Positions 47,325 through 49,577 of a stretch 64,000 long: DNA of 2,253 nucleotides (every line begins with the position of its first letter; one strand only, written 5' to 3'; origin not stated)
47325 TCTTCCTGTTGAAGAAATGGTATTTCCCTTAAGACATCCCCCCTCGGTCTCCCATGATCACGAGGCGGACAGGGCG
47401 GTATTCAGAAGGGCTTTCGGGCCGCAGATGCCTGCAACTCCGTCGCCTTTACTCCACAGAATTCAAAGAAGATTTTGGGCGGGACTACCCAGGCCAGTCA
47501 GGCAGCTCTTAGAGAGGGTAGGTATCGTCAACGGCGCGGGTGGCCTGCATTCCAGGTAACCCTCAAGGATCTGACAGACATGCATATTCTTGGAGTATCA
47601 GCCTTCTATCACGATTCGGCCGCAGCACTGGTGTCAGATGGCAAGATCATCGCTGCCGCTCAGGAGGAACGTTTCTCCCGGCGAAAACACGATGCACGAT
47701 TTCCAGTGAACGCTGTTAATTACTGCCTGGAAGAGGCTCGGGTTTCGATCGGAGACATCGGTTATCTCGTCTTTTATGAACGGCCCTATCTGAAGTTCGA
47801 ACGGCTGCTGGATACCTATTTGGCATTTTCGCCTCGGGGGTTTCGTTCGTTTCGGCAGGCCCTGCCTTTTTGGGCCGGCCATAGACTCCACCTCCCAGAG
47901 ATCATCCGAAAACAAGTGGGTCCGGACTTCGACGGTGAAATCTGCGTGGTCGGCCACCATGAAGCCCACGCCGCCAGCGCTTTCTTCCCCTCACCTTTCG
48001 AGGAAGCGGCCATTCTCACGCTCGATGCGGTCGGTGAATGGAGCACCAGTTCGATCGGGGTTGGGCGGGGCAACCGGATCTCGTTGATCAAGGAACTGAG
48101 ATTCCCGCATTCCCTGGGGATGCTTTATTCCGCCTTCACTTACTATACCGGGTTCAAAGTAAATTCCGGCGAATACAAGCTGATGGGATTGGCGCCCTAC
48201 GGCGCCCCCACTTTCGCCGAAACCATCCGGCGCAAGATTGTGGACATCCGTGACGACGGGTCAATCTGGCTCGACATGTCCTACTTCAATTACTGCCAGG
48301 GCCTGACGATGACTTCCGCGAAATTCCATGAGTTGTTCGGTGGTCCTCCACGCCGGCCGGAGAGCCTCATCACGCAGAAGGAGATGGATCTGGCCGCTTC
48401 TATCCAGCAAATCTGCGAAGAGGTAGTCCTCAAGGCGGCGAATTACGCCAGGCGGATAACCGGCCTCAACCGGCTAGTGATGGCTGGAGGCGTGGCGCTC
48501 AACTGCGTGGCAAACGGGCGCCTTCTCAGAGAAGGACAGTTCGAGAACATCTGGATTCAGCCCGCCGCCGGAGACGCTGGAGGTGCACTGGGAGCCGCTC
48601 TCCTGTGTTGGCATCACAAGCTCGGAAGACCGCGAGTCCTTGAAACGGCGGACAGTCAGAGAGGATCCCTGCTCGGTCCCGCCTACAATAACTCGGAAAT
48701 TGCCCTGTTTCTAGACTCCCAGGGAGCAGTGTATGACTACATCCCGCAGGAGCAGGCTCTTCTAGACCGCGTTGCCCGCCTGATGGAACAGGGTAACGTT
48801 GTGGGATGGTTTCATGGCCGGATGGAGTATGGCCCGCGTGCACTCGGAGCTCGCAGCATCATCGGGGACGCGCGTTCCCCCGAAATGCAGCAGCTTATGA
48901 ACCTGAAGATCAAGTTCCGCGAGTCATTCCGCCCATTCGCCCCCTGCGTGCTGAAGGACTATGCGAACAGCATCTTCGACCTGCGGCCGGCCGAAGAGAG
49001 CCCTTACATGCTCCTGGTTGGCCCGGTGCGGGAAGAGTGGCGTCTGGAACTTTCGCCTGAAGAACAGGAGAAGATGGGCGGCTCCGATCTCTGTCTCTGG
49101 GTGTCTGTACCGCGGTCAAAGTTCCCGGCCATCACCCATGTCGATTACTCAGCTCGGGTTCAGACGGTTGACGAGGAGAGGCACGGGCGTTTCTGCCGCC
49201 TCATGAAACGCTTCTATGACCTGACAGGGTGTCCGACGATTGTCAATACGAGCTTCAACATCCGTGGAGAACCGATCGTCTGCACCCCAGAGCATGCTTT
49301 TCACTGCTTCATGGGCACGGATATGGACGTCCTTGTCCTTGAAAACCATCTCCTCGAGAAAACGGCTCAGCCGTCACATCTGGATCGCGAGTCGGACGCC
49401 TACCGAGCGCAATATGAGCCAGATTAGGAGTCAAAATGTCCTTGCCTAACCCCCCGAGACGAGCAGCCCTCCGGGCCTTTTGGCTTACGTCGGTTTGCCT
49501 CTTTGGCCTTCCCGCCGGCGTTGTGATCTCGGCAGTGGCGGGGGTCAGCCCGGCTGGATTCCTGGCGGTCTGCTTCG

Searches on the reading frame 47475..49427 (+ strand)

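Call 84: search_protein_families(library=pfam, proteins=[window:47475-49427:+], max_evalue=0.00001)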
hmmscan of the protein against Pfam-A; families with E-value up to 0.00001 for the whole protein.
window:47475-49427:+ (650 aa): 2 families
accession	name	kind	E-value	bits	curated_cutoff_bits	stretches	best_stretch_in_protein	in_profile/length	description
PF02543.21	Carbam_trans_N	-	7.9e-96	321.9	24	1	37-376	1-346/346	Carbamoyltransferase N-terminus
PF16861.10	Carbam_trans_C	-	2.5e-67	226.1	27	1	434-629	1-170/170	Carbamoyltransferase C-terminus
